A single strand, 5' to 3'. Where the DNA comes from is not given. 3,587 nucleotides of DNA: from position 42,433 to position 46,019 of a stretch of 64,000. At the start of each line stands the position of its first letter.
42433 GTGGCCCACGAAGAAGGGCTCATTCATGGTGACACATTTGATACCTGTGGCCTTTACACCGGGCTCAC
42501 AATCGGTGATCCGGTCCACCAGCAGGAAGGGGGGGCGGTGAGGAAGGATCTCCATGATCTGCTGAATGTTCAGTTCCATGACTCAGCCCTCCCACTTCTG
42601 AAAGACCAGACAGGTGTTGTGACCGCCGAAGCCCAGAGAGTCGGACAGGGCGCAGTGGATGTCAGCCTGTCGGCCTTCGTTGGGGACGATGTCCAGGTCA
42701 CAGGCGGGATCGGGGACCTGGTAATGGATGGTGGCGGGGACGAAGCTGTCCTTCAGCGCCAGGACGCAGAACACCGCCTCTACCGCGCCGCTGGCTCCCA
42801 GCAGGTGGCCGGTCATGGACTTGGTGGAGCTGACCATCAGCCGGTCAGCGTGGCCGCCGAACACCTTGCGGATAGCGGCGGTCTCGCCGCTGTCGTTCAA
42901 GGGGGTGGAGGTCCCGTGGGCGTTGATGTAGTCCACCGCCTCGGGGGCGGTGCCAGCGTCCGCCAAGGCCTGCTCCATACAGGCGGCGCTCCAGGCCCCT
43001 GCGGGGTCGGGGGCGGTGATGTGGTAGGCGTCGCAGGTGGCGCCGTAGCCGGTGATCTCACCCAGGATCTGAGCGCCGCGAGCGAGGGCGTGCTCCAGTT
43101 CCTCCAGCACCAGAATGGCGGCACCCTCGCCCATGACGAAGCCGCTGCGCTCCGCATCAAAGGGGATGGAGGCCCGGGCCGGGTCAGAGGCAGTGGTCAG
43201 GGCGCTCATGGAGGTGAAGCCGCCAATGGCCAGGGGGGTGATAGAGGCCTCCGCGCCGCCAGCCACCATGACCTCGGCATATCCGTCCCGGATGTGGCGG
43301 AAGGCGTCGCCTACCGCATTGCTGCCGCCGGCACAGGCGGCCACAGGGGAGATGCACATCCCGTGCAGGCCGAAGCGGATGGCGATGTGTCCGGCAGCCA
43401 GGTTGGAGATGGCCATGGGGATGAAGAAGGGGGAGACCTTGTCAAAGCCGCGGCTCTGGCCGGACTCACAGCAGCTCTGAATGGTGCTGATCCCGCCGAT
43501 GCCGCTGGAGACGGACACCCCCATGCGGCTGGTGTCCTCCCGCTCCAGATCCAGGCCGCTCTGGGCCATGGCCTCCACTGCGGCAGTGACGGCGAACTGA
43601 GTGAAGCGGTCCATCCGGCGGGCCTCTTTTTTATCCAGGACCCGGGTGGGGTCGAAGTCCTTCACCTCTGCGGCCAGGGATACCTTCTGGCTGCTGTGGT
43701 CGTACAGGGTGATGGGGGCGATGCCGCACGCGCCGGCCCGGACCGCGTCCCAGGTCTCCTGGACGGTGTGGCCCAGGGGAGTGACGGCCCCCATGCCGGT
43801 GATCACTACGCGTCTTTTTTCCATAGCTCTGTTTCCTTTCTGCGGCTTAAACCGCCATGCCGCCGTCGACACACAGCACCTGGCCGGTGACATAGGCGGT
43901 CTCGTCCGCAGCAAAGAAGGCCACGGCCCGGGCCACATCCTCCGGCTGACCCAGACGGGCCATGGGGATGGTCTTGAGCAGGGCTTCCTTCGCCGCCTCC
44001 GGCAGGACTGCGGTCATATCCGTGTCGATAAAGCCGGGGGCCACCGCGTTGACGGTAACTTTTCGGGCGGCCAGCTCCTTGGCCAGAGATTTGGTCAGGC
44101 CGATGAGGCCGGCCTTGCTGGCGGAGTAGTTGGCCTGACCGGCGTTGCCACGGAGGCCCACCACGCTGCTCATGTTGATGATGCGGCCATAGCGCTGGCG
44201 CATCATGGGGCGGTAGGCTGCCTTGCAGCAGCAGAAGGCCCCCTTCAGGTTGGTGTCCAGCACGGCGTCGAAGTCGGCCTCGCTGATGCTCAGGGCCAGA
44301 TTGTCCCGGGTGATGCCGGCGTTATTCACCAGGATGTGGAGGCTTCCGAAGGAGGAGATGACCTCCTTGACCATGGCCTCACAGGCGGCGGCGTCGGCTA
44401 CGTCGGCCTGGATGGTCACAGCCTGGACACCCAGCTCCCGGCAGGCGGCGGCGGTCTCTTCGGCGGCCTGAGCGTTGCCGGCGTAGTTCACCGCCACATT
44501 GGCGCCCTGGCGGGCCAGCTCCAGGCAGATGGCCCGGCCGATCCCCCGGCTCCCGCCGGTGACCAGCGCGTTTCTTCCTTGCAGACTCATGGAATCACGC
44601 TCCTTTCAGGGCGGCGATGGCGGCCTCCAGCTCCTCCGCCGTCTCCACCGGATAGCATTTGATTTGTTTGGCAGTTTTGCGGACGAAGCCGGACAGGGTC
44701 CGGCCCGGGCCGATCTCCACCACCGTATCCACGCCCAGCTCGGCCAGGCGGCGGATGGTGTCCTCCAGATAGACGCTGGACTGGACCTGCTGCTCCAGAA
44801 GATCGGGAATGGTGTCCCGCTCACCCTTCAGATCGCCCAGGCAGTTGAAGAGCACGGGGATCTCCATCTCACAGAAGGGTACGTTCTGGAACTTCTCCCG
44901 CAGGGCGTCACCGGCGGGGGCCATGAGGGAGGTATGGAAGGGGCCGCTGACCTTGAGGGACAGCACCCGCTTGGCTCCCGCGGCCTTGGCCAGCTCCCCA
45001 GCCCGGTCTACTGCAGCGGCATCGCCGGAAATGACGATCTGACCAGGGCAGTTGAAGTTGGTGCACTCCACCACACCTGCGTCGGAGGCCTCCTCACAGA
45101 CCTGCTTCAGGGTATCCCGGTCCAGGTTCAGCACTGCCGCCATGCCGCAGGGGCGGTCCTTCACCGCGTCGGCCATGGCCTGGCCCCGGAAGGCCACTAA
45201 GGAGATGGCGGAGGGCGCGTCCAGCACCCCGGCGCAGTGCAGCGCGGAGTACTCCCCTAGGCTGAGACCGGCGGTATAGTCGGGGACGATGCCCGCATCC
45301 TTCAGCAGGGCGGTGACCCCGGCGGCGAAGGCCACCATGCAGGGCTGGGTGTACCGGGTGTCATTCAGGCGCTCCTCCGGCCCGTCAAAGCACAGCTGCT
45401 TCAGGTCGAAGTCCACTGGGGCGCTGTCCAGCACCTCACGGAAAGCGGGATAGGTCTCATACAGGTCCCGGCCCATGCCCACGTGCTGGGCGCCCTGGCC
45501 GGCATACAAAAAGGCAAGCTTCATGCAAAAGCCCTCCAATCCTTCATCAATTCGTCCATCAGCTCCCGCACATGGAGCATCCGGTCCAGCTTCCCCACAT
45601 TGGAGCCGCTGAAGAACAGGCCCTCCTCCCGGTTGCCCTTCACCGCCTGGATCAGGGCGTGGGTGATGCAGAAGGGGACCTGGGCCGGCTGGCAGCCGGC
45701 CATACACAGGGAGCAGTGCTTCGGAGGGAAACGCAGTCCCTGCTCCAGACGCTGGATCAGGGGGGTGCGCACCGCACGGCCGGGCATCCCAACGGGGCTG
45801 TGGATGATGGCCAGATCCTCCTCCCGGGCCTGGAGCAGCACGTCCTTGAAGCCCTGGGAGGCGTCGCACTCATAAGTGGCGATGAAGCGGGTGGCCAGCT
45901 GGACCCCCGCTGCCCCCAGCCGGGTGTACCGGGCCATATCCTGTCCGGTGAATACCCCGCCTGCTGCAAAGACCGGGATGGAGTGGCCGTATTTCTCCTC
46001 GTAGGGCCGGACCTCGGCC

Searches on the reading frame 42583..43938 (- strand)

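Call 63: search_protein_families(library=pfam, proteins=[window:42583-43938:-], max_evalue=0.00001)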
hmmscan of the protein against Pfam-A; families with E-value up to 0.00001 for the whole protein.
window:42583-43938:- (451 aa): 2 families
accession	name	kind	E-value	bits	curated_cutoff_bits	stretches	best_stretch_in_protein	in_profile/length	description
PF00109.32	ketoacyl-synt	-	9.9e-56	189.6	20.8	1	42-284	2-252/252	Beta-ketoacyl synthase, N-terminal domain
PF02801.28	Ketoacyl-synt_C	-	2.2e-40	137.8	20.8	1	292-406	1-118/119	Beta-ketoacyl synthase, C-terminal domain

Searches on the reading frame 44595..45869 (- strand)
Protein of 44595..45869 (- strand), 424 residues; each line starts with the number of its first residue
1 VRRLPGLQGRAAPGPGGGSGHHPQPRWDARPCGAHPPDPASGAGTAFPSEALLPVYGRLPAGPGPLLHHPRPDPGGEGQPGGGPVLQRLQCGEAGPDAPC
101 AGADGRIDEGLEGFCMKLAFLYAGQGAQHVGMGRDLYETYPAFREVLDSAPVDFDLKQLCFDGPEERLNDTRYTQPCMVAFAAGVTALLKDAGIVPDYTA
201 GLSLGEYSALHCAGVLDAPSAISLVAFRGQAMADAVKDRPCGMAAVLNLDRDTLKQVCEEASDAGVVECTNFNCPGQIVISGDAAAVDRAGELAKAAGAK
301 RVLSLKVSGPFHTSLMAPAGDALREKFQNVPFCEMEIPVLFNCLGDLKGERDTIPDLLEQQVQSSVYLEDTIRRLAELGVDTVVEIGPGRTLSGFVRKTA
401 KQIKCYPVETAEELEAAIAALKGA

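Call 63: search_protein_families(library=pfam, proteins=[window:44595-45869:-], max_evalue=0.00001)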
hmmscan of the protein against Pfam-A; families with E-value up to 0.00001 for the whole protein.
window:44595-45869:- (424 aa): 1 family
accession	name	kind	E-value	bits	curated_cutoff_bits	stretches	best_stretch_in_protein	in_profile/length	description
PF00698.26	Acyl_transf_1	-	9.1e-36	124.4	32.7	1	120-404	2-283/319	Acyl transferase domain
